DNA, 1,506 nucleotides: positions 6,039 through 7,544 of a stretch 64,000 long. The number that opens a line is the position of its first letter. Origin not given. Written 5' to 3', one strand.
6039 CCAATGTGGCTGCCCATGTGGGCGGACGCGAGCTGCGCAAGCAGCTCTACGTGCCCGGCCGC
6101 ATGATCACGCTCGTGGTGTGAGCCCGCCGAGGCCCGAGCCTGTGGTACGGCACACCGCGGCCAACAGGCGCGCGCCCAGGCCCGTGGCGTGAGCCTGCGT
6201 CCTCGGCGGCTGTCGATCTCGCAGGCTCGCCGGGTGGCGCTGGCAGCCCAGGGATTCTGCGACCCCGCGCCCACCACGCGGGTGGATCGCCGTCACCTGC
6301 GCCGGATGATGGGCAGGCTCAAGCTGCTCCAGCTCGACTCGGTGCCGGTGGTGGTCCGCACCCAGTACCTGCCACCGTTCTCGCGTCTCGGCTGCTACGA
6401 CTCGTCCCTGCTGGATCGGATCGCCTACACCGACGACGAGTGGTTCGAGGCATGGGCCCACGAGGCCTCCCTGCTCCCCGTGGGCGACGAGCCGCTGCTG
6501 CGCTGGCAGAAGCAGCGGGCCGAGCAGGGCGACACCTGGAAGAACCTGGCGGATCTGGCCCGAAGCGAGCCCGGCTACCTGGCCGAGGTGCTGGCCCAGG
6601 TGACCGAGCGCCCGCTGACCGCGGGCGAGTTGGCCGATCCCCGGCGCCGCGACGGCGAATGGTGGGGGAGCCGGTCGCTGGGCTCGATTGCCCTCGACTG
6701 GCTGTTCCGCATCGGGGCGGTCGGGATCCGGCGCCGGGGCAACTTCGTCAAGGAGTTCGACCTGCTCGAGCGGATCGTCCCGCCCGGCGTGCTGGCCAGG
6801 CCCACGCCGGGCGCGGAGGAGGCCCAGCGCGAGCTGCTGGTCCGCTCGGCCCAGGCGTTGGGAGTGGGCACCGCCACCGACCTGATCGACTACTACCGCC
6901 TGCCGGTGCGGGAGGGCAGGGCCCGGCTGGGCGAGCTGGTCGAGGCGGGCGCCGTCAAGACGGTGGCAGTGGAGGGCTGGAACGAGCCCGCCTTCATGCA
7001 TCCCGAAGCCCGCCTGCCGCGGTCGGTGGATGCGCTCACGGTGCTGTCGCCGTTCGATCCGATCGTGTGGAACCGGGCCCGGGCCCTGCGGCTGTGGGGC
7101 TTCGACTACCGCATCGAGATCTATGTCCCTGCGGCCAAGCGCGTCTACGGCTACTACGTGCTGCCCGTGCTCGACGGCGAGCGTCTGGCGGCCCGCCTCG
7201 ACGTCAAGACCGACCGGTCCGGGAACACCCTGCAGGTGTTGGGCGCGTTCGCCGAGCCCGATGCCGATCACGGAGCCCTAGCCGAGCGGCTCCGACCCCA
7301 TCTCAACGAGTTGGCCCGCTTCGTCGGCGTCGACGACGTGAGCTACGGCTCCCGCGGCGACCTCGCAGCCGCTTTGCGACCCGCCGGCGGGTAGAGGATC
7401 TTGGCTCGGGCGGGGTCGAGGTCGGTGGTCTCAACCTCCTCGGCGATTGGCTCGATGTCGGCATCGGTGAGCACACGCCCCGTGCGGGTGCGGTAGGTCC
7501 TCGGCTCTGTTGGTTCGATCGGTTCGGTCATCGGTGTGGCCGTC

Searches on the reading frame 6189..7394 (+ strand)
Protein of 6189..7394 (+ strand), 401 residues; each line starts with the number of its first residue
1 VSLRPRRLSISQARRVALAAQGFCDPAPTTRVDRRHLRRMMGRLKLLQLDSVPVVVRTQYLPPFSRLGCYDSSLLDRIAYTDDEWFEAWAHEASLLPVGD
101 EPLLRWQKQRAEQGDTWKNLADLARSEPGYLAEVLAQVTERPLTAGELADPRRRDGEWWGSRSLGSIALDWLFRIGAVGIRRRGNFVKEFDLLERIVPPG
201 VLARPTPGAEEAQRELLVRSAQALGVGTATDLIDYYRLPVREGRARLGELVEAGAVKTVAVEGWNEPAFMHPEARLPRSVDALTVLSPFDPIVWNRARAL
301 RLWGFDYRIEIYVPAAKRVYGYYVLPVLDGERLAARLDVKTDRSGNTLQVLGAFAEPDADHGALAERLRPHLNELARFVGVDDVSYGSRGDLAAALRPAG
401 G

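Call 4: search_protein_families(library=pfam, proteins=[window:6189-7394:+], max_evalue=0.1)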
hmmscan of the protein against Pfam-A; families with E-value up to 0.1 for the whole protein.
window:6189-7394:+ (401 aa): 2 families
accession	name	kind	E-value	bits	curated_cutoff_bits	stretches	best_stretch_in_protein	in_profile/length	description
PF06224.18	AlkZ-like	-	6.5e-53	180.9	25.9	1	43-378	3-329/329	DNA glycosylase AlkZ-like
PF20293.4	MC6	-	0.084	13.3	27.2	0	167-187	54-74/76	ABC-three component (ABC-3C) system Middle Component 6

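Call 6: search_protein_families(library=ncbifam, proteins=[window:6189-7394:+], max_evalue=0.1)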
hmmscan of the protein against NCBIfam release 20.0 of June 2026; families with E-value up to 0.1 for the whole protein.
window:6189-7394:+ (401 aa): 1 family
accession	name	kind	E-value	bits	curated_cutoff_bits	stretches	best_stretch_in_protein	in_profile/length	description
NF041677.1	trans_regClgR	equivalog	0.071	13.2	170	0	108-134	15-41/113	transcriptional regulator ClgR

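Call 78: find_related_loci(query=window:6189-7394:+, collection=genome_contigs, flank=10000)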
Query window:6189-7394:+ (401 aa) in genome_contigs; peptide patterns used: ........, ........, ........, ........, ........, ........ (x = any residue, [..] = any of these).
232 stretches matched a pattern; 130 encode a relative of the query (tblastn E <= 1e-3); the best 80 are kept; 80 distinct loci.
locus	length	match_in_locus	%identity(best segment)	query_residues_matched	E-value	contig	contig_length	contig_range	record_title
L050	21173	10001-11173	90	6-396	0e+0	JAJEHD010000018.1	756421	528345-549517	MAG: Acidimicrobiia bacterium isolate p16x60bins.22 k141_728326, whole genome shotgun sequence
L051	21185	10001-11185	88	6-400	0e+0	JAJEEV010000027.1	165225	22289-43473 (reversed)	MAG: Acidimicrobiia bacterium isolate p16x34bins.51 k141_453380, whole genome shotgun sequence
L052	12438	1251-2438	86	2-397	0e+0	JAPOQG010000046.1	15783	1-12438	MAG: Acidimicrobiaceae bacterium isolate APA_bin_7 c_000000202030, whole genome shotgun sequence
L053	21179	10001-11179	86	6-398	0e+0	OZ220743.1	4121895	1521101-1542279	MAG: Acidimicrobiales bacterium isolate dadfcd55-464f-4f03-9875-fa0eca1464b2 genome assembly, chromosome: 1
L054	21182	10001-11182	86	6-399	0e+0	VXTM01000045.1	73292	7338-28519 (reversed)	MAG: Acidimicrobiaceae bacterium isolate SB0665_bin_5 NODE_230_length_73292_cov_53.758128, whole genome shotgun sequence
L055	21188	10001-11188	86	6-401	0e+0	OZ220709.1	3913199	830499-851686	MAG: Acidimicrobiales bacterium isolate 6b056a62-6b83-475f-8eea-6cb61c32e6fc genome assembly, chromosome: 1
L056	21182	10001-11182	85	6-399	0e+0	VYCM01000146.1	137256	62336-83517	MAG: Acidimicrobiaceae bacterium isolate SB0675_bin_16 NODE_53_length_137256_cov_62.658465, whole genome shotgun sequenc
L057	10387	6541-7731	84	5-401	0e+0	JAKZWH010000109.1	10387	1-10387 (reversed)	MAG: Acidimicrobiales bacterium isolate Langseth_MAG_00132 Langseth_MAG_00132_000000000109, whole genome shotgun sequenc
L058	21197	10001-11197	84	1-399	0e+0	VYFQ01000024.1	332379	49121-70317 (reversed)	MAG: Acidimicrobiaceae bacterium isolate SB0677_bin_3 NODE_5_length_332379_cov_64.013884, whole genome shotgun sequence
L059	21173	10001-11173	85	6-396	0e+0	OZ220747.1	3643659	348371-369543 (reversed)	MAG: Acidimicrobiales bacterium isolate 24b51cff-2c1d-4890-b593-b7e190b4cd9e genome assembly, chromosome: 1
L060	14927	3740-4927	84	6-401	0e+0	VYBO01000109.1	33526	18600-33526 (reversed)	MAG: Acidimicrobiaceae bacterium isolate SB0673_bin_3 NODE_300_length_33526_cov_73.383257, whole genome shotgun sequence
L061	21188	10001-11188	85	6-401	0e+0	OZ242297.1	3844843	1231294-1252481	MAG: Acidimicrobiales bacterium isolate 386d1096-d7b5-410a-b4ac-dc0bb20c483d genome assembly, chromosome: 1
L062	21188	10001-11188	83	6-401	0e+0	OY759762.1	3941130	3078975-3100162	MAG: Acidimicrobiales bacterium isolate 58bc0cff-3a4e-4465-8a1f-db016ff7ac3d genome assembly, chromosome: 1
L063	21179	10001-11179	84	6-398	0e+0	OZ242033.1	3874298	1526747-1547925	MAG: Candidatus Aldehydirespirator sp. isolate 1ca34421-b87b-4a0f-9797-154be5b25c54 genome assembly, chromosome: 1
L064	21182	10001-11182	82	6-399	0e+0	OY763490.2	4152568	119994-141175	MAG: Acidimicrobiales bacterium isolate e420a23f-e807-4b73-8760-6b68b197cd4b genome assembly, chromosome: 1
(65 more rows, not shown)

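Call 84: search_protein_families(library=pfam, proteins=[L064:12231-13508:-, L064:13042-13830:+, L064:14563-15792:+, L064:15832-16467:+, L064:14415-15014:-, L064:16476-17594:-, L062:11327-11692:-, L062:12579-12977:-, L055:11254-11619:-], max_evalue=0.001)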
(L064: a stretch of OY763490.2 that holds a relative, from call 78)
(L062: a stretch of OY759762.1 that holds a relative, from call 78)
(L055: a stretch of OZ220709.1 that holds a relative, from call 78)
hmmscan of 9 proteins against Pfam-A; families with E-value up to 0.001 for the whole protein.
L064:12231-13508:- (425 aa): 2 families
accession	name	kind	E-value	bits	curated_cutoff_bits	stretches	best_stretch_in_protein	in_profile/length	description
PF07804.18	HipA_C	-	1.2e-47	162.8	30.5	1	148-383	1-211/213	HipA-like C-terminal domain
PF13657.11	Couple_hipA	-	7.9e-15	55.6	22.5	1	6-101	3-98/99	HipA N-terminal domain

L064:13042-13830:+ (262 aa): 0 families

L064:14563-15792:+ (409 aa): 3 families
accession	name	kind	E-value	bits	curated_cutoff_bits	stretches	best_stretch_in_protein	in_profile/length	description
PF25137.1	ADH_Fe_C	-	7.7e-52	176.2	27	1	220-409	1-194/194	Fe-containing alcohol dehydrogenase family, C-terminal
PF00465.25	Fe-ADH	-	1.1e-39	136.2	31.3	1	27-209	5-168/168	Iron-containing alcohol dehydrogenase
PF13685.12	Fe-ADH_2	-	5.5e-10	39.9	28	1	32-125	6-96/149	Iron-containing alcohol dehydrogenase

L064:15832-16467:+ (211 aa): 1 family
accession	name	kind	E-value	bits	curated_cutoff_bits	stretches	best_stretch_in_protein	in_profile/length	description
PF02230.22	Abhydrolase_2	-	7.6e-17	62.3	23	1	12-208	12-214/217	Phospholipase/Carboxylesterase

L064:14415-15014:- (199 aa): 0 families

L064:16476-17594:- (372 aa): 23 families
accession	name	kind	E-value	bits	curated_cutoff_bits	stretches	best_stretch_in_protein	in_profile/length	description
PF00400.38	WD40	-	5.3e-22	77.7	27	2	295-325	8-38/39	WD domain, G-beta repeat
PF25174.1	Beta-prop_THOC3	-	3.2e-21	76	305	2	167-327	43-200/272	THOC3 beta-propeller domain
PF24807.1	WD40_CDC20-Fz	-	1.8e-18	67.3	200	2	52-239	96-292/292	CDC20/Fizzy WD40 domain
PF23414.1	Beta-prop_EML_2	-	2.2e-18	67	90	2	215-329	1-112/266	Echinoderm microtubule-associated protein second beta-propeller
PF25173.1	Beta-prop_WDR3_1st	-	3.9e-17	63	154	1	216-281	33-100/184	WDR3 first beta-propeller domain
PF24814.1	WD40_Prp19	-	7e-15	55.2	320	1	216-359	139-275/281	Prp19 WD40 domain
PF12894.13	ANAPC4_WD40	-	8.3e-14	52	22.9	0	93-119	41-67/91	Anaphase-promoting complex subunit 4 WD40 domain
PF24817.1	WD40_WDHD1_1st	-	1.4e-13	51.2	109.9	0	293-335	123-165/291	WDHD1 first WD40 domain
PF24805.1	EIF3I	-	6.6e-09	35.8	200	0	195-270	37-110/324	EIF3I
PF23389.1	Beta-prop_WDR19_1st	-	2.4e-08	33.8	27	1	96-184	3-95/325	WDR19 first beta-propeller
PF25460.1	Beta-prop_Aladin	-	7.4e-08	32.3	171.1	0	97-184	24-124/340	Aladin seven-bladed propeller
PF23383.1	Beta-prop_IFT140_1st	-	8e-08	31.8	27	1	97-186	21-118/406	IFT140 first beta-propeller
PF25175.1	Beta-prop_WDR5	-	8.5e-08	32.2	250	1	218-362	16-154/296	WDR5 beta-propeller domain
PF25168.1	Beta-prop_WDR36-Utp21_2nd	-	2.3e-07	30.9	84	0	206-244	234-272/335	WDR36/Utp21 second beta-propeller domain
PF25391.1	WD40_Gbeta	-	3.1e-07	30.2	150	0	263-336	194-262/340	G protein beta WD-40 repeat protein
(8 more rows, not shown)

L062:11327-11692:- (121 aa): 1 family
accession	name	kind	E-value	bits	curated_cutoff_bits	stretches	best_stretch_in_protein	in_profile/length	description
PF02452.23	PemK_toxin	-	3.9e-26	91.8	23.1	1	10-117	2-109/109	PemK-like, MazF-like toxin of type II toxin-antitoxin system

L062:12579-12977:- (132 aa): 3 families
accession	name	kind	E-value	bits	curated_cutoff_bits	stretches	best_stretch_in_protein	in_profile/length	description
PF01381.28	HTH_3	-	7e-10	39.2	23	1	28-80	1-53/55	Helix-turn-helix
PF13560.12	HTH_31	-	3e-09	37.5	27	1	24-76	2-55/64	Helix-turn-helix domain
PF12844.13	HTH_19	-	1.8e-05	25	30.2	1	25-77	1-53/64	Helix-turn-helix domain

L055:11254-11619:- (121 aa): 1 family
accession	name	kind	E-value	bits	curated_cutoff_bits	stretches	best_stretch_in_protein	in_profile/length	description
PF02452.23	PemK_toxin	-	7.1e-26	91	23.1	1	10-117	2-109/109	PemK-like, MazF-like toxin of type II toxin-antitoxin system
